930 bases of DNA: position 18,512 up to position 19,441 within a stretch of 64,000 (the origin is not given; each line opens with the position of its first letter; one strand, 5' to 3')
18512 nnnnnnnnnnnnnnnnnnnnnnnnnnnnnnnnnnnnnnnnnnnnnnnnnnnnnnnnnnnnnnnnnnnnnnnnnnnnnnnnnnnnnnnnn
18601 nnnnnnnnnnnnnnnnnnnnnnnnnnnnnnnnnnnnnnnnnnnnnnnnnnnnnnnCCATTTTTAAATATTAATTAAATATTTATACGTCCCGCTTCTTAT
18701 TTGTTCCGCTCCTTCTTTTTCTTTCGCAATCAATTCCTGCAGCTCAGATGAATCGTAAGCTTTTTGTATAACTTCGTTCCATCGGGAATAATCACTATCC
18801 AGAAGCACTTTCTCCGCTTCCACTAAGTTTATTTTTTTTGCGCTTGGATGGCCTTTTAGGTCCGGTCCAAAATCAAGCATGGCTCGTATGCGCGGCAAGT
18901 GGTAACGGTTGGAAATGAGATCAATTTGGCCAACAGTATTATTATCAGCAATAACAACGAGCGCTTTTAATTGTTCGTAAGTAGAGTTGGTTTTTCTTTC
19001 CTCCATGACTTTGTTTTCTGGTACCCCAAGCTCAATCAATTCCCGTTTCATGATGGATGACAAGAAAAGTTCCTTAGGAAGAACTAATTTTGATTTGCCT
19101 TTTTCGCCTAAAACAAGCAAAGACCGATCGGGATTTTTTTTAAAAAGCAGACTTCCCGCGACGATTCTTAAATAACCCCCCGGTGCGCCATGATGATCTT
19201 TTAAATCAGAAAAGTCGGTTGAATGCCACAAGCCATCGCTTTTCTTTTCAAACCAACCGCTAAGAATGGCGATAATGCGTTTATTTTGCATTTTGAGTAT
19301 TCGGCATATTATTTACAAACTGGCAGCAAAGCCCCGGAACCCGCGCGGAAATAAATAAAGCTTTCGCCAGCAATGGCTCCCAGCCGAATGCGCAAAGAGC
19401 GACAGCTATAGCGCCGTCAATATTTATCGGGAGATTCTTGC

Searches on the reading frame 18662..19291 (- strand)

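Call 82: search_protein_families(library=pfam, proteins=[window:18662-19291:-], max_evalue=0.001)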
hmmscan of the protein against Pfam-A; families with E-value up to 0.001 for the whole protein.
window:18662-19291:- (209 aa): 1 family
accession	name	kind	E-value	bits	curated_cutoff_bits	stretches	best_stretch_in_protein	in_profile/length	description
PF02698.23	DUF218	-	5.9e-09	36.4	27.6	1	41-139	15-100/133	DUF218 domain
